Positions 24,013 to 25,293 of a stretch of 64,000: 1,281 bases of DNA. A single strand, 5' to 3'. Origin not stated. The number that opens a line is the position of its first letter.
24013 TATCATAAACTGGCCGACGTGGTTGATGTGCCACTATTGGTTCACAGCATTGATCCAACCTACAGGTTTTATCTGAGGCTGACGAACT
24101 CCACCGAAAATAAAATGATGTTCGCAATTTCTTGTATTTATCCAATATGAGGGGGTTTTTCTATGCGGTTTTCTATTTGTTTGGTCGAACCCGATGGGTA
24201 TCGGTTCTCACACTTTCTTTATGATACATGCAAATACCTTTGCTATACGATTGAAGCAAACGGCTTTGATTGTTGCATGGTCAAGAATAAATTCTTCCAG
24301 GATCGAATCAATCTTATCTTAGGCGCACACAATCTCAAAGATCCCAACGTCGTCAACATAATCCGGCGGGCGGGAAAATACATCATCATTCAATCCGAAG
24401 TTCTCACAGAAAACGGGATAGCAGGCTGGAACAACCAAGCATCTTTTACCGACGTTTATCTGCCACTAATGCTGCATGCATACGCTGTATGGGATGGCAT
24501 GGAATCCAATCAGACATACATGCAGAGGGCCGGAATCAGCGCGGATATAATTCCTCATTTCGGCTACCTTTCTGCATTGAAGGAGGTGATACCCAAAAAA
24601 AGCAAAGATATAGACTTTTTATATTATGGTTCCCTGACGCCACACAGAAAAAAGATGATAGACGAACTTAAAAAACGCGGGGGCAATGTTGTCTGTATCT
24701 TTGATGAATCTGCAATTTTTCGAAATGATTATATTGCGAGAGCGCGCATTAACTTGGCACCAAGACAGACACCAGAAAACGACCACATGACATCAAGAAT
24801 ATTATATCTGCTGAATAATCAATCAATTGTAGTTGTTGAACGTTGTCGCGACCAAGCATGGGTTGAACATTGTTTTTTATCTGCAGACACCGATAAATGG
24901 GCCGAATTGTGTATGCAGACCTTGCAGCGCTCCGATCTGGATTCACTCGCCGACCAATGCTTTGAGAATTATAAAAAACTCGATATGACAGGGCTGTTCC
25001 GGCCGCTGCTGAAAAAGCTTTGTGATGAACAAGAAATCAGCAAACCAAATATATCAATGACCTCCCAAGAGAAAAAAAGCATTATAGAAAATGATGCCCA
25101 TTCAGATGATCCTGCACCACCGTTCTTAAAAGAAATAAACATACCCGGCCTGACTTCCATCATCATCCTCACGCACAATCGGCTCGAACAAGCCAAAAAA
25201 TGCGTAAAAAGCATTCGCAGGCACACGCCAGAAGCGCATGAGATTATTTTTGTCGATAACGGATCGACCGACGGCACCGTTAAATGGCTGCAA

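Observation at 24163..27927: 1254-aa enzyme with two GT2 domains, an extra N-terminal GT-B/CgeB-like domain and two TPR blocks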

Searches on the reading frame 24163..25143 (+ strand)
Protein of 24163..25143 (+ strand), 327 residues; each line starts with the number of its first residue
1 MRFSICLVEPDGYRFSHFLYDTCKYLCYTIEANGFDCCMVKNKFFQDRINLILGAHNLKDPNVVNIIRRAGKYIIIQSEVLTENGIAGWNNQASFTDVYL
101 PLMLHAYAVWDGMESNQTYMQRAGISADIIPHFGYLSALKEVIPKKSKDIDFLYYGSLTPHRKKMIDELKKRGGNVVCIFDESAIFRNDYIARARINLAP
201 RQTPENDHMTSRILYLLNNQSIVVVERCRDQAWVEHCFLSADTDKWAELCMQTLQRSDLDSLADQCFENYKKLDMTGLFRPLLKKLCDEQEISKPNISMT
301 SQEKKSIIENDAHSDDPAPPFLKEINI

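Call 10: search_protein_families(library=pfam, proteins=[window:24163-25143:+], max_evalue=10)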
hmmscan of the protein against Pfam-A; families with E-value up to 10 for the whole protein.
seq(327 aa): 0 families

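Call 27: find_homologous_proteins(query=window:24163-25104:+)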
Query window:24163-25104:+ (314 aa): 18 proteins with E <= 0.001 among 583 candidates.
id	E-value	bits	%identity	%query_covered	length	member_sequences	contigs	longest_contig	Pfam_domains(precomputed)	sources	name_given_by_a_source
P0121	8.9e-135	467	66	95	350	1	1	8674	-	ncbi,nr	ncbi:MAG TPA: hypothetical protein PLP16_09050, partial [Smithellaceae bacterium]|nr:hypothetical pr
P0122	2.8e-133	462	66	93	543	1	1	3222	PF13431.13,PF23914.2,PF13414.13,PF13176.13,PF13428.13,PF25064.2,PF13374.13,PF14559.13,PF13371.13,PF00515.35,PF12895.14,PF13424.13,PF21033.5,PF13432.13,PF13429.13,PF13181.13,PF07719.24,PF13174.13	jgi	jgi:tetratricopeptide (TPR) repeat protein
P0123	1.2e-129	450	59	99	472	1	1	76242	PF13431.13,PF23914.2,PF13414.13,PF13428.13,PF14559.13,PF24575.2,PF13371.13,PF00515.35,PF12895.14,PF13424.13,PF21033.5,PF13432.13,PF13181.13,PF14561.13,PF07719.24,PF13174.13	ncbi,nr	ncbi:MAG: hypothetical protein C0392_01600 [Syntrophus sp. (in: bacteria)]|nr:hypothetical protein [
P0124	3.7e-129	448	60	100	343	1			-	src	-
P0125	6.7e-120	418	62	91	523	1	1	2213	PF13431.13,PF23914.2,PF13414.13,PF13176.13,PF13428.13,PF14559.13,PF00515.35,PF12895.14,PF13424.13,PF13432.13,PF13181.13,PF07719.24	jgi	jgi:tetratricopeptide (TPR) repeat protein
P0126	2.3e-114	400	59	91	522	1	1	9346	PF25063.1,PF13431.13,PF23914.2,PF13414.13,PF13176.13,PF13428.13,PF25064.2,PF13374.13,PF14559.13,PF13371.13,PF00515.35,PF12895.14,PF13424.13,PF13432.13,PF13181.13,PF07719.24,PF13174.13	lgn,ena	-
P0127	2.0e-108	380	55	91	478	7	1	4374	PF13431.13,PF23914.2,PF13414.13,PF13176.13,PF13428.13,PF25064.2,PF13374.13,PF14559.13,PF13371.13,PF00515.35,PF13424.13,PF13432.13,PF13181.13,PF07719.24,PF13174.13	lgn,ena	-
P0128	1.4e-107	377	55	91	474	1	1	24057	PF14559.13,PF13431.13,PF13371.13,PF00515.35,PF13424.13,PF13176.13,PF13432.13,PF13428.13,PF13181.13,PF07719.24,PF13374.13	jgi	jgi:hypothetical protein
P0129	1.4e-106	374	54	91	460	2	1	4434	PF25063.1,PF23914.2,PF13414.13,PF13176.13,PF13428.13,PF25064.2,PF13374.13,PF14559.13,PF13371.13,PF00515.35,PF12895.14,PF13424.13,PF13432.13,PF13181.13,PF07719.24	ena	-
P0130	3.4e-103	363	54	91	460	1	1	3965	PF25063.1,PF23914.2,PF13414.13,PF13176.13,PF13428.13,PF13374.13,PF14559.13,PF13371.13,PF00515.35,PF12895.14,PF13424.13,PF13432.13,PF13181.13,PF07719.24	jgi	jgi:tetratricopeptide (TPR) repeat protein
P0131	1.4e-102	361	63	79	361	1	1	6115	PF00535.33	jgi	jgi:hypothetical protein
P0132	4.1e-101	356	53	91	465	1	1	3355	PF14559.13,PF13371.13,PF00515.35,PF13424.13,PF13176.13,PF13432.13,PF13428.13,PF13181.13,PF07719.24,PF13374.13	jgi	jgi:tetratricopeptide (TPR) repeat protein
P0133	8.5e-98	345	64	70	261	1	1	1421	-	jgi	jgi:hypothetical protein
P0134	8.5e-95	335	48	96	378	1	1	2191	PF00535.33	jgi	jgi:hypothetical protein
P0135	3.2e-94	333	50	89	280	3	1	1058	-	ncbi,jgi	jgi:hypothetical protein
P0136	8.2e-94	332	49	95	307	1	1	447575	-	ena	-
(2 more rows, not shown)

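Call 35: predict_structure(alignment_id=A1)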
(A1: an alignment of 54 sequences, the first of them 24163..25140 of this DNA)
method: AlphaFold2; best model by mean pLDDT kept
length: 326 residues; sequences in the alignment: 54
mean_pLDDT: 73.7   pTM: 0.71
mean pLDDT of the five models: 73.7, 71.5, 71.5, 69.5, 67.5
residues with pLDDT >= 90: 97; 70-90: 98; 50-70: 79; < 50: 52
segments of 3 or more residues with pLDDT < 50: 142-155, 198-204, 206-210, 296-302, 304-307, 309-316
pLDDT, mean of each block of 10 residues (from residue 1): 91 66 86 92 94 92 93 94 85 90 96 91 95 76 43 49 76 71 51 53 47 57 61 69 72 80 77 87 90 54 46 47 49
secondary structure, 60 per line:
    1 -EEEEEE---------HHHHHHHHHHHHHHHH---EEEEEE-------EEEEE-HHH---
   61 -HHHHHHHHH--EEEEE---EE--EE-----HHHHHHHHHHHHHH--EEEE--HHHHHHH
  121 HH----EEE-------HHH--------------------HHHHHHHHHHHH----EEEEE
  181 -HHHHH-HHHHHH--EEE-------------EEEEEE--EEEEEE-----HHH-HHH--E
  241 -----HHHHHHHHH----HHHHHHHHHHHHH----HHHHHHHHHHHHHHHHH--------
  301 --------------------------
elements in order: E2-7 H17-32 E36-41 E49-53 H62-70 E73-77 H92-105 E108-111 H114-122 E127-129 H160-171 E176-180 H182-186 H188-193 E196-198 E212-217 E220-225 H246-254 H259-271 H276-292

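Call 38: fold_search(model_id=the predicted structure, library=pdb)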
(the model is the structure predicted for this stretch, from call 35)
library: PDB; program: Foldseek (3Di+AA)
matches with E <= 10: 1251; with E <= 0.001: 3
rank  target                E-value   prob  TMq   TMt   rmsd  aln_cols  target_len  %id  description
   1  3rhz_A                1.2e-04  1.00  0.40  0.40  11.3       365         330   10  Structure and functional analysis of a new subfamily of glycosyltransferases required for glycosylation of serine-rich (released 2011-06-01)
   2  3qkw_C                7.4e-04  0.99  0.39  0.39  11.8       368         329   11  Structure of Streptococcus parasangunini Gtf3 glycosyltransferase (released 2011-06-08)
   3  3qkw_B                9.5e-04  0.99  0.41  0.41  11.1       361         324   10  Structure of Streptococcus parasangunini Gtf3 glycosyltransferase (released 2011-06-08)
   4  9hu9_A                5.2e-03  0.95  0.39  0.39  10.3       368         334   10  Glycosyltransferase C from the Limosilactobacillus reuteri accessory secretion system. Complex with UDP-GlcNAc. (released 2025-04-23)
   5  8xsg                  5.6e-03  0.93  0.27  0.27   7.6       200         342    8  Crystal structure of the Actinobacillus minor NM305 glucosyltransferase in complex with UDP (released 2025-01-15)
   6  4w6q_B                8.1e-03  0.94  0.41  0.40  10.7       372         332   10  Glycosyltransferase C from Streptococcus agalactiae (released 2015-07-15)
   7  4w6q_A                8.6e-03  1.00  0.29  0.28   4.9       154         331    9  Glycosyltransferase C from Streptococcus agalactiae (released 2015-07-15)
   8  1y6g_B                1.0e-02  0.97  0.47  0.40   9.7       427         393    9  alpha-glucosyltransferase in complex with UDP and a 13_mer DNA containing a HMU base at 2.8 A resolution (released 2005-08-30)
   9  8xsh                  1.0e-02  0.90  0.28  0.27   7.6       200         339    8  Crystal structure of the Actinobacillus minor NM305 glucosyltransferase (released 2025-01-15)
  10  5f4b_A                1.0e-02  0.63  0.20  0.32  10.6       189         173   13  Structure of B. abortus WrbA-related protein A (WrpA) (released 2016-03-09)
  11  3zho_A                1.2e-02  0.57  0.20  0.28   8.2       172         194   10  X-ray structure of E.coli Wrba in complex with FMN at 1.2 A resolution (released 2013-08-28)
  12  3b6i_A                1.2e-02  0.47  0.20  0.28   9.1       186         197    8  WrbA from Escherichia coli, native structure (released 2007-12-11)
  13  7q6m_A                1.2e-02  0.41  0.19  0.27   9.3       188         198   11  Structure of WrbA from Yersinia pseudotuberculosis in P1 (released 2022-08-03)
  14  7cwv_C                1.3e-02  0.13  0.16  0.12  19.1       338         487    9  Crystal structure of Arabinose isomerase from hyper thermophilic bacterium Thermotoga maritima (TMAI) wt (released 2021-09-01)
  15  2q9u_A                1.5e-02  0.84  0.18  0.15   5.7       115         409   10  Crystal structure of the flavodiiron protein from Giardia intestinalis (released 2007-12-11)
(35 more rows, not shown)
